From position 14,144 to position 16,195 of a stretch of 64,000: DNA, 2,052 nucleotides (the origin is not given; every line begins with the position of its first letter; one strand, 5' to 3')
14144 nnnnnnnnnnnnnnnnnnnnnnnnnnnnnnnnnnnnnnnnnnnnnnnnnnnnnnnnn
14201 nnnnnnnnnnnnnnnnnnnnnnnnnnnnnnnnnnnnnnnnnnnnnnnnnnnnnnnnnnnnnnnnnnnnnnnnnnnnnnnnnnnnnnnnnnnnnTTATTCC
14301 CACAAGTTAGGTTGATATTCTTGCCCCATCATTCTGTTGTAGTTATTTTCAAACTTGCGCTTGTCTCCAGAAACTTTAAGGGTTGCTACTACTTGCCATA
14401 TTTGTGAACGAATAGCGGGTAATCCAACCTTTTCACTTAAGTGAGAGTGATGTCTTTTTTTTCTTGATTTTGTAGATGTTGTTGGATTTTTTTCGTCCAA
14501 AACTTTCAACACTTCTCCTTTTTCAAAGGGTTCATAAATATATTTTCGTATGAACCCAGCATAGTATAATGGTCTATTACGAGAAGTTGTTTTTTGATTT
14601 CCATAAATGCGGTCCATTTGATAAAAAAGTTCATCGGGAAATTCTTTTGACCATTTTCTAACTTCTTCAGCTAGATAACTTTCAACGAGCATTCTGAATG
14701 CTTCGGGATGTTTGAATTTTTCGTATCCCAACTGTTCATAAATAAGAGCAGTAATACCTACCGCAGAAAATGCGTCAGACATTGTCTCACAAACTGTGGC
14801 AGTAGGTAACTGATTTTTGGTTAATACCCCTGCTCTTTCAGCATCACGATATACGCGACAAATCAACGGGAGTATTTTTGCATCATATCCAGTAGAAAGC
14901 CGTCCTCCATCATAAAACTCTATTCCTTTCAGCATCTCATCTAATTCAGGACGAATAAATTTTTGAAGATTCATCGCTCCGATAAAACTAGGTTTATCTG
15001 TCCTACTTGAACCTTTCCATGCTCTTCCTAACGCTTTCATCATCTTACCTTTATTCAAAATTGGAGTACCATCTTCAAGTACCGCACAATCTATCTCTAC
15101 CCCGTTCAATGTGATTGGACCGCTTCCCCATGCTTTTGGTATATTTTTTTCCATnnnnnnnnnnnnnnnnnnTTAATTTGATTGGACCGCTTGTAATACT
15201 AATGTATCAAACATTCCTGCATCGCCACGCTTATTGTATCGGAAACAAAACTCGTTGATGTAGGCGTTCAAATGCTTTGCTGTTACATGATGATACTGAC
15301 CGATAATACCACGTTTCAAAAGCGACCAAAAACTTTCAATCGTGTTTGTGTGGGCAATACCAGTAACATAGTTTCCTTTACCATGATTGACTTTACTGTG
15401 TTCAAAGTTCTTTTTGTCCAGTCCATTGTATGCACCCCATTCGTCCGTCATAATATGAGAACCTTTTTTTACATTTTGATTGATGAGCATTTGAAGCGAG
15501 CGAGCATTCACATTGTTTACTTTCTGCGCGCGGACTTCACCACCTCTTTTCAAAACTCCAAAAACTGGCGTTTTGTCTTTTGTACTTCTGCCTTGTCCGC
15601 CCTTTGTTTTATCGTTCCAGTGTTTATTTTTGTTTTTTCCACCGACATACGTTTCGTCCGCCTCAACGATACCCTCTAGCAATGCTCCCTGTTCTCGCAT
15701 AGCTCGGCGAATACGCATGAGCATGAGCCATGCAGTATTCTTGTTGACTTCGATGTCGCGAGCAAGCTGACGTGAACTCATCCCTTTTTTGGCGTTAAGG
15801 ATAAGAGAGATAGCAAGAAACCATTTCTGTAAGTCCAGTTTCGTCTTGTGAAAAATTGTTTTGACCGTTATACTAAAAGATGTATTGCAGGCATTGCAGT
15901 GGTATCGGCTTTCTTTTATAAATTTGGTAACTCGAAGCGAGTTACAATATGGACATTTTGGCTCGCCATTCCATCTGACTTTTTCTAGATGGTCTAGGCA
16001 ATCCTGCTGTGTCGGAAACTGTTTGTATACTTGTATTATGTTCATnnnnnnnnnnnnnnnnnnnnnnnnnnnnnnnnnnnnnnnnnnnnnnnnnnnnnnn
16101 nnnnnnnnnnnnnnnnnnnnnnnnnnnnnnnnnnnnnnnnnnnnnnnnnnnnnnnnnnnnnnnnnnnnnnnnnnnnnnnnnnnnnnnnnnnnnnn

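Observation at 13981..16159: IS1595-family element with passenger genes, bounded by 33-bp inverted repeats and inserted 32 bp upstream of the nuclease/helicase operon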

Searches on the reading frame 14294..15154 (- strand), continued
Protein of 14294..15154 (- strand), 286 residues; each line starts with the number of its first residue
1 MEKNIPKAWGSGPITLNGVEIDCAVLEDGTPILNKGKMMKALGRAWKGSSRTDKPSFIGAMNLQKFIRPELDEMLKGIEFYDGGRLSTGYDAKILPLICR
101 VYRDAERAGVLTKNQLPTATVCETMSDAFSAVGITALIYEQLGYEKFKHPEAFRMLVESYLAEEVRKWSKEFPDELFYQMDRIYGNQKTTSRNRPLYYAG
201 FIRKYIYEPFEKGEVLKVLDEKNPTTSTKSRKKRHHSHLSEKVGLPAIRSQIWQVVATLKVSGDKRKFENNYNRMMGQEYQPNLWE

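Call 86: get_annotated_region(hit=H27, flank=2500)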
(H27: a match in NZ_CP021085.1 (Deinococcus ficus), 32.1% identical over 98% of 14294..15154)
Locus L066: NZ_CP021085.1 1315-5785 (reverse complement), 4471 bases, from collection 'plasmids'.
description: Deinococcus ficus strain CC-FR2-10 plasmid pDFI4, complete sequence
organism: Deinococcus ficus (NCBI taxid 317577)
taxonomy: Bacteria; Deinococcota; Deinococci; Deinococcales; Deinococcaceae; Deinococcus; Deinococcus ficus
host: -; source: Ficus religiosa L.,cell culture,rhizosphere,rhizosphere; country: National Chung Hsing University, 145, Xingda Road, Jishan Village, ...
typing (MOB-suite, as given by PLSDB): non-mobilizable
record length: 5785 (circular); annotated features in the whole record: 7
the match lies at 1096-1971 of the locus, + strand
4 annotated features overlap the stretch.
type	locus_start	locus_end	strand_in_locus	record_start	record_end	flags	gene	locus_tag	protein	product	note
CDS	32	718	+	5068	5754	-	-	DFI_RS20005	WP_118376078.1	hypothetical protein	-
CDS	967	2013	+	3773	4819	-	-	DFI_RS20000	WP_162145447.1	P63C domain-containing protein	-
CDS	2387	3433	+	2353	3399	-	-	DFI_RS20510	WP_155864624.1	hypothetical protein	-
CDS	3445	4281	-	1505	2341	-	-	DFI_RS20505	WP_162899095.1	hypothetical protein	-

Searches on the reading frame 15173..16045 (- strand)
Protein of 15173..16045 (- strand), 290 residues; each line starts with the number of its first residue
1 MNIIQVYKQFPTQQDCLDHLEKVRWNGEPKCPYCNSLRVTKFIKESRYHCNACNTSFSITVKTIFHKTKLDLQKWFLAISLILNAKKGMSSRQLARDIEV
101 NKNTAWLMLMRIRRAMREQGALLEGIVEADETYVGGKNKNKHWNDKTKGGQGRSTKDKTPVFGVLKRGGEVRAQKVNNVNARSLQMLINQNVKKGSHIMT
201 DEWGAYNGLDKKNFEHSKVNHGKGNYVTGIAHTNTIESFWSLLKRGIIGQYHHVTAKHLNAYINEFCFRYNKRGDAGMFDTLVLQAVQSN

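Call 5: search_protein_families(library=pfam, proteins=[window:15173-16045:-], max_evalue=0.01)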
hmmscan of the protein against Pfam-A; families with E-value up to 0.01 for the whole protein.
window:15173-16045:- (290 aa): 3 families
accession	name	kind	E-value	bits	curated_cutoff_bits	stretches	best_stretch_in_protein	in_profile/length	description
PF12762.13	DDE_Tnp_IS1595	-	3.8e-48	163.8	27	1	123-271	2-153/153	ISXO2-like transposase domain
PF12760.12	Zn_ribbon_IS1595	-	5.9e-10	39.4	25.4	1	11-55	1-45/46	Transposase zinc-ribbon domain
PF09723.15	Zn_ribbon_8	-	0.0096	16.4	34.4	0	20-42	15-40/41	Zinc ribbon domain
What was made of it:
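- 15173..16045 (-): tnp, 290 aa, IS1595-family DDE transposase (zinc ribbon + HTH N-terminus, DDE core). Pfam PF12760 and PF12762 (call 5).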

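Call 7: find_encoding_contigs(protein=window:15173-16045:-, flank=6000, max_places=10)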
Protein window:15173-16045:- (290 aa): 1 contig read that carries it; 1 place shown.
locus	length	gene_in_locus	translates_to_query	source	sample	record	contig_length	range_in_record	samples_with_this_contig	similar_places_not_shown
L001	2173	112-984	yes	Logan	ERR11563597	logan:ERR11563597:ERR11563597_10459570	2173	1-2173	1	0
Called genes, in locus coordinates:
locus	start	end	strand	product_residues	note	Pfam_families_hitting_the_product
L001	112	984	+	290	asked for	PF12760:Zn_ribbon_IS1595, PF12762:DDE_Tnp_IS1595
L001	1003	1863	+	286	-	PF10546:P63C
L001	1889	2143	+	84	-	-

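Call 10: find_related_loci(query=window:15173-16045:-, collection=genome_contigs, flank=5000)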
Query window:15173-16045:- (290 aa) in genome_contigs; peptide patterns used: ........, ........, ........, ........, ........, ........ (x = any residue, [..] = any of these).
62 stretches matched a pattern; 37 encode a relative of the query (tblastn E <= 1e-3); 37 distinct loci.
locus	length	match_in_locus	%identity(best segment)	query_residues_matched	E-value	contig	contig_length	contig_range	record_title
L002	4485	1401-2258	74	1-287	1e-152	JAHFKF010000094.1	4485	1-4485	MAG: Candidatus Levyibacteriota bacterium isolate nzgw403 NODE_22827_length_4486_cov_3.488889, whole genome shotgun sequ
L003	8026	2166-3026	72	1-287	2e-147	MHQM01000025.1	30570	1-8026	MAG: Candidatus Sungbacteria bacterium RIFCSPHIGHO2_02_FULL_52_23 rifcsphigho2_02_scaffold_3487, whole genome shotgun se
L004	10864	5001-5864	69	1-289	6e-140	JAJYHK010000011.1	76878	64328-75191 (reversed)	MAG: bacterium isolate DBS1-3.bin59 NODE_484_length_76878_cov_2.9324, whole genome shotgun sequence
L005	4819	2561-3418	67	1-287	5e-135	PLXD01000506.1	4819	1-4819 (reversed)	MAG: Chitinophagaceae bacterium isolate palsa_970 73.20120700_P3D.501_contig_198077, whole genome shotgun sequence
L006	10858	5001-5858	66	1-287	4e-125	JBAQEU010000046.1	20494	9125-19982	MAG: Minisyncoccia bacterium isolate MFD12003_ilm_asm_bin73 k127_105009, whole genome shotgun sequence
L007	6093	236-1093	62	1-287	1e-124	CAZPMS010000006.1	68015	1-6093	MAG TPA_asm: uncultured Gammaproteobacteria bacterium isolate SRP200020_co3_238 genome assembly, contig: NODE_507_length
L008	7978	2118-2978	63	1-287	3e-123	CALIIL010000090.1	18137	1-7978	MAG: uncultured Chitinophagaceae bacterium isolate R3_Bin_METABAT__268_1 genome assembly, contig: c_000001390644, whole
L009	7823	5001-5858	61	1-287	9e-123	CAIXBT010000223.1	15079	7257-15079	MAG: uncultured Bacteroidetes bacterium isolate Umea_bin-04588 genome assembly, contig: bin-04588:223/430, whole genome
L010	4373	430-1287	61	1-287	4e-124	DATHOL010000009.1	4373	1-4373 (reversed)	MAG TPA_asm: Bacteroidia bacterium isolate SMAG_U12683 k141_334979, whole genome shotgun sequence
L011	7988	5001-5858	62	1-287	5e-122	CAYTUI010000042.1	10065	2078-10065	MAG TPA_asm: uncultured Gammaproteobacteria bacterium isolate SRP062349_co4_110 genome assembly, contig: NODE_1768_lengt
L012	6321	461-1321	61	1-287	2e-119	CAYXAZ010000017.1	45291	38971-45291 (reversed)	MAG TPA_asm: uncultured Flavobacteriaceae bacterium isolate SRP128015_co3_161 genome assembly, contig: NODE_551_length_4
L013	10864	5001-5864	61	1-287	3e-115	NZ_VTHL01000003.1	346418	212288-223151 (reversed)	Hymenobacter lutimineralis strain KIGAM108 contig3, whole genome shotgun sequence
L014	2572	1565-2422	62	1-287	2e-119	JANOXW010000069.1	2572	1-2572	MAG: Acidobacteriota bacterium isolate VAR_35_metabat_115 VAR_35_k141_2855887, whole genome shotgun sequence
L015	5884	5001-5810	63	1-273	4e-113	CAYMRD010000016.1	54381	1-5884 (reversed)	MAG TPA_asm: uncultured Bifidobacteriaceae bacterium isolate SRP344714_co2_468 genome assembly, contig: NODE_1360_length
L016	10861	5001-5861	57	1-287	3e-106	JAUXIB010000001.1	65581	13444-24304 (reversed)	MAG: candidate division FCPU426 bacterium isolate CSMAG_2970 CSMAG_2970_k119_697977_length_65581_cov_9.4958, whole genom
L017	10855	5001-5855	57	1-287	4e-106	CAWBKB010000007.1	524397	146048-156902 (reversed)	MAG: uncultured delta proteobacterium isolate MFD03323.bin.2.103 genome assembly, contig: contig_78668, whole genome sho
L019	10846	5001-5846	56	1-287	2e-104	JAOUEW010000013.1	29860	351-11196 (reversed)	MAG: Deltaproteobacteria bacterium isolate 4_1_July_SF_Bin22 4_1_July_SF_Bin22_scaffold_531_c1, whole genome shotgun seq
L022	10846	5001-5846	56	1-279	2e-97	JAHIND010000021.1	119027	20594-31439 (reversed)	MAG: Proteobacteria bacterium isolate KR13_N2.mb.99 KR13_N2.mb.99_k141_198601, whole genome shotgun sequence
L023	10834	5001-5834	53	1-286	6e-90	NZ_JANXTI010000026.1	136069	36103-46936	MAG: Flavobacterium sp. isolate 338R_metabat_4 338R_k141_127685, whole genome shotgun sequence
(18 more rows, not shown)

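Call 35: search_protein_families(library=phrogs, proteins=[window:15173-16045:-], max_evalue=0.1)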
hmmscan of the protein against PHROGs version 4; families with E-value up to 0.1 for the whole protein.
window:15173-16045:- (290 aa): 8 families
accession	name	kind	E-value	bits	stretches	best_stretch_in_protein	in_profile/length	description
phrog_25593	-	unknown function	2.1e-45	156.3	1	9-273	20-304/344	-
phrog_9697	-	unknown function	2.2e-26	93.5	1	88-229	22-157/164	-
phrog_13752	-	unknown function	1.9e-17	64.5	1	158-272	3-115/131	-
phrog_13972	-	DNA, RNA and nucleotide metabolism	0.0046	18.1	1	31-61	42-74/75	DNA ligase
phrog_7321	-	unknown function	0.0055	17.9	1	28-78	6-59/149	-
phrog_5749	-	integration and excision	0.038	13.4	1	38-134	66-159/421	transposase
phrog_1076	-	transcription regulation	0.04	14.3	1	28-111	95-182/339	FmdB-like transcriptional regulator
phrog_10675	-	unknown function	0.046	14.9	1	30-71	7-55/98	-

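Call 41: search_protein_families(library=padloc, proteins=[window:15173-16045:-], max_evalue=0.01)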
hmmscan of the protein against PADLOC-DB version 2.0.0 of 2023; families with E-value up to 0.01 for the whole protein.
window:15173-16045:- (290 aa): 0 families

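Call 42: search_protein_families(library=ncbifam, proteins=[window:15173-16045:-], max_evalue=0.01)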
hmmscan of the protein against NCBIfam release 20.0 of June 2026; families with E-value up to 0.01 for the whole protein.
window:15173-16045:- (290 aa): 4 families
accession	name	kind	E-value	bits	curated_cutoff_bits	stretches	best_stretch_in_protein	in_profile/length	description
NF033547.1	transpos_IS1595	equivalog_domain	1.9e-68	230.6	75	1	67-273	1-215/215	IS1595 family transposase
NF033558.1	transpos_IS1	equivalog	1.6e-08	34.7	100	1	31-218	1-176/199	IS1 family transposase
NF033545.0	transpos_IS630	equivalog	0.002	17.6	100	0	232-270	261-298/299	IS630 family transposase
NF050000.1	IS1_IS1595_Zn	domain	0.0041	17.6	28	0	31-58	1-32/34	IS1/IS1595 family N-terminal zinc-binding domain-containing protein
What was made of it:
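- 15173..16045 (-): NCBIfam NF033547, 230.6 bits (call 42).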

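Call 56: list_cluster_members(proteins=[P0001, window:15173-16045:-, window:14014-14268:-])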
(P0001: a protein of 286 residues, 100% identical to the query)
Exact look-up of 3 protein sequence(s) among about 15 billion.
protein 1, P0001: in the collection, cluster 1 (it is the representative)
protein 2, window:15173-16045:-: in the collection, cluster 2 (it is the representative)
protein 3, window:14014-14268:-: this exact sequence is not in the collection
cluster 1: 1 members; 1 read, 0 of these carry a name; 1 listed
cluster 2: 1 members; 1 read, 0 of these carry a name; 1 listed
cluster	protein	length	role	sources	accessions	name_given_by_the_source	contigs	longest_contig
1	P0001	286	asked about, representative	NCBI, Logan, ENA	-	-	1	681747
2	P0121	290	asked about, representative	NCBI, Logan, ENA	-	-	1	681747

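Call 61: search_protein_families(library=pfam, proteins=[L009:7020-7676:+, L010:2462-3088:+, L012:1405-2289:+, L012:2372-3139:+, L016:7027-7470:+, L017:6796-7716:+, L019:6902-7306:+, L022:6930-7427:+, L023:7026-7766:+], max_evalue=0.01)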
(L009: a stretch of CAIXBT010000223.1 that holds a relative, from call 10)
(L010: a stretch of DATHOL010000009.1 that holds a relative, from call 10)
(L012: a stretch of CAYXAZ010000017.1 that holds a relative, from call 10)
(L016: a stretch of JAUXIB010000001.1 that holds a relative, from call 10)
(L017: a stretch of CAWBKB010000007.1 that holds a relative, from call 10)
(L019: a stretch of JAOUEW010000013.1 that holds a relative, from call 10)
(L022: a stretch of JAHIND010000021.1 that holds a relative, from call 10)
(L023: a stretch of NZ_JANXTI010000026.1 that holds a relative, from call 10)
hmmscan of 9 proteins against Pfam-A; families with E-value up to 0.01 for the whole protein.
L009:7020-7676:+ (218 aa): 1 family
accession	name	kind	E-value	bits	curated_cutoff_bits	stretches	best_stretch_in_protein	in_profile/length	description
PF03594.19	BenE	-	0.005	16.2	27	1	30-100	134-206/378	Benzoate membrane transport protein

L010:2462-3088:+ (208 aa): 0 families

L012:1405-2289:+ (294 aa): 1 family
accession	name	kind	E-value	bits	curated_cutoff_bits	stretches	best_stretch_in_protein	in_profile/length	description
PF10546.14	P63C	-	3.9e-25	88.7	26.1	1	158-251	1-93/93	P63C domain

L012:2372-3139:+ (255 aa): 1 family
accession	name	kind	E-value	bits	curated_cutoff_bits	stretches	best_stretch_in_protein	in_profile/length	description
PF02498.22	Bro-N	-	5.5e-25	88.3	25.6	1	18-104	1-96/96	BRO family, N-terminal domain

L016:7027-7470:+ (147 aa): 0 families

L017:6796-7716:+ (306 aa): 2 families
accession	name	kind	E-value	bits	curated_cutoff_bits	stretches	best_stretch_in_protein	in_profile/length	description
PF01555.25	N6_N4_Mtase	-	9.7e-38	130.8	26.7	1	49-280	1-217/221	DNA methylase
PF01170.24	UPF0020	-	0.00032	20.9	22.3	0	223-280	6-64/197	RMKL-like, methyltransferase domain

L019:6902-7306:+ (134 aa): 0 families

L022:6930-7427:+ (165 aa): 1 family
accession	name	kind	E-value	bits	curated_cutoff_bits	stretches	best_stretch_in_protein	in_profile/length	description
PF00574.28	CLP_protease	-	9.1e-16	58.7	20.2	1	8-148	41-179/182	Clp protease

L023:7026-7766:+ (246 aa): 1 family
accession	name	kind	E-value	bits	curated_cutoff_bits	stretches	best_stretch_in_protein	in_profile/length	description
PF25619.1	PhiKZ_gp119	-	0.0096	16.3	27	0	114-193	39-114/177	Bacteriophage PhiKZ vertex-binding protein gp119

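Call 75: search_dna_similar(query=window:15173-16045:-, collection=plasmids, mode=protein, max_rows=30)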
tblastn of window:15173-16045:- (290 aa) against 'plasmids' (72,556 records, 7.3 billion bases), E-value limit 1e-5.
Records with a match: 533; places in all: 759; records where one place covers at least 80% of the query: 418.
Best place of each record, by identity: <60% 533.
By first word of the organism name: Sinorhizobium 44; Ralstonia 30; Pseudosulfitobacter 30; Acinetobacter 29; Aeromonas 21; Xanthomonas 18; Rhizobium 15; Mesorhizobium 14; Chondrinema 13; Haloarcula 12; and 131 more.
By predicted mobility (MOB-suite, as given by PLSDB): non-mobilizable 286; conjugative 145; mobilizable 102.
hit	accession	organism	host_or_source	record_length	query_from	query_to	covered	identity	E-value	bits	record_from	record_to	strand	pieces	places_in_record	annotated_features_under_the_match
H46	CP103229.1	Bacteroides faecis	Homo sapiens,cell culture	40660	2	283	97%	48.6%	4e-79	268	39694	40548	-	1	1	IS1595 family transposase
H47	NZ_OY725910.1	Bacteroides finegoldii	-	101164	2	273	94%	49.3%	7e-78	264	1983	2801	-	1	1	none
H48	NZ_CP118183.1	Entomospira culicis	Culex pipiens,cell culture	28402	2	284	98%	47.2%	3e-76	259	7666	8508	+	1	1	IS1595 family transposase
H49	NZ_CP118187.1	Entomospira culicis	Culex pipiens,cell culture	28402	2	284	98%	47.2%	3e-76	259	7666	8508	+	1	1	IS1595 family transposase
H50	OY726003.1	Phocaeicola massiliensis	-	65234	2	287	99%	43.2%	5e-66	230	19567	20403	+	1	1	record has no annotation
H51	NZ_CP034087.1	Methylocystis rosea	cell culture,groundwater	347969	2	273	94%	43.8%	2e-67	234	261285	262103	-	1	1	IS1595 family transposase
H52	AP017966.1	Candidatus Megaera polyxenophila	-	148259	1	287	99%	41.3%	5e-58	207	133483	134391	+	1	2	transposase | hypothetical protein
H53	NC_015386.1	Treponema succinifaciens DSM 2489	colon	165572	1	287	99%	39.1%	3e-53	193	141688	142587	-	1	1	IS1595 family transposase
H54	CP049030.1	Rhodobacteraceae bacterium SC52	Apostichopus japonicus,pure ...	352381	2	260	89%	39.7%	1e-53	194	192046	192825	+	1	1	none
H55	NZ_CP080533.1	Mesorhizobium sp. AR02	Oxytropis sp.,Cell culture,root nodule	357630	18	273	84%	41.8%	4e-41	194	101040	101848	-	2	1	none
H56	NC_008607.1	Pelobacter propionicus DSM 2379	-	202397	1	276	95%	36.7%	3e-49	181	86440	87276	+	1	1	IS1595-like element ISPepr2 family transposase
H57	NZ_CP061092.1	Roseomonas marmotae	Marmota himalayana,pure culture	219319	20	281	90%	38.5%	4e-50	184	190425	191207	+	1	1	IS1595 family transposase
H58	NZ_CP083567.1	Sulfitobacter sp. W027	-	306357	2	273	94%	36.6%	2e-46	174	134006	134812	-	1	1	IS1595 family transposase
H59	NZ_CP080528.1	Mesorhizobium sp. AR07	Oxytropis sp.,Cell culture,root nodule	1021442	8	273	92%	37.3%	2e-50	185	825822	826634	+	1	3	record has no annotation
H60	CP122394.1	Geminicoccaceae bacterium SCSIO 64248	Montipora informis (coral)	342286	1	283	98%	34.5%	4e-45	170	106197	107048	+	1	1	IS1595 family transposase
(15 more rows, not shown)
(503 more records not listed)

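Call 76: get_annotated_region(hit=H48, flank=2500)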
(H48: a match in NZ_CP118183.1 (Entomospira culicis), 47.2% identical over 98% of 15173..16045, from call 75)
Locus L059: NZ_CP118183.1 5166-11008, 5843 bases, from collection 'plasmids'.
description: Entomospira culicis strain BR151 plasmid p28, complete sequence
organism: Entomospira culicis (NCBI taxid 2719989)
taxonomy: Bacteria; Spirochaetota; Spirochaetia; Spirochaetales; Spirochaetaceae; Entomospira; Entomospira culicis
host: -; source: Culex pipiens,cell culture; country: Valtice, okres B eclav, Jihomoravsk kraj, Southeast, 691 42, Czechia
typing (MOB-suite, as given by PLSDB): non-mobilizable
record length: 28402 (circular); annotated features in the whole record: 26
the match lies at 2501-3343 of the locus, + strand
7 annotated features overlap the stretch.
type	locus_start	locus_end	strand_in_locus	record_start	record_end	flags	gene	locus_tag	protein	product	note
CDS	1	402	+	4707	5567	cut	-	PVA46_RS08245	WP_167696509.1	hypothetical protein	-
CDS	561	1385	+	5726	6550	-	-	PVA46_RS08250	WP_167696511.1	Bro-N domain-containing protein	-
CDS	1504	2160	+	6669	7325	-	-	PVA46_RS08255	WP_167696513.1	hypothetical protein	-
CDS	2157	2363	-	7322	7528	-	-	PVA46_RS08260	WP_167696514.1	hypothetical protein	-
CDS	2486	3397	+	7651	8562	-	-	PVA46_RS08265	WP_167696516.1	IS1595 family transposase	-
CDS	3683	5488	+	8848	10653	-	-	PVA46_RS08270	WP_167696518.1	AAA family ATPase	-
CDS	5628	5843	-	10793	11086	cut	-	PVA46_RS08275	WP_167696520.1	hypothetical protein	-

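Call 77: get_annotated_region(hit=H46, flank=2500)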
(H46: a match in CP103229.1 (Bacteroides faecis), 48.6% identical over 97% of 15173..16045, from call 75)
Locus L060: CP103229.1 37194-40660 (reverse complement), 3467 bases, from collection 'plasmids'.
description: Bacteroides faecis strain BFG-554 plasmid unnamed1, complete sequence
organism: Bacteroides faecis (NCBI taxid 674529)
taxonomy: Bacteria; Bacteroidota; Bacteroidia; Bacteroidales; Bacteroidaceae; Bacteroides; Bacteroides faecis
host: -; source: Homo sapiens,cell culture; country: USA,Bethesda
typing (MOB-suite, as given by PLSDB): conjugative; replicon rep_cluster_663; relaxase MOBP; mating-pair formation MPF_T
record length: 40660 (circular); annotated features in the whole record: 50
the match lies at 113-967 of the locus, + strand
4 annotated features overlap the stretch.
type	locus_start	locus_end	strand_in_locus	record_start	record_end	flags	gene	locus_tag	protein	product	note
CDS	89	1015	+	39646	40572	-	-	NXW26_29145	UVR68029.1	IS1595 family transposase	-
CDS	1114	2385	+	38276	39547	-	-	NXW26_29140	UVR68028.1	hypothetical protein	-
CDS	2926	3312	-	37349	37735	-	-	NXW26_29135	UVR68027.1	helix-turn-helix domain-containing protein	-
CDS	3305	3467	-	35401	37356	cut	-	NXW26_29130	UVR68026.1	type IV secretion system DNA-binding domain-containing protein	-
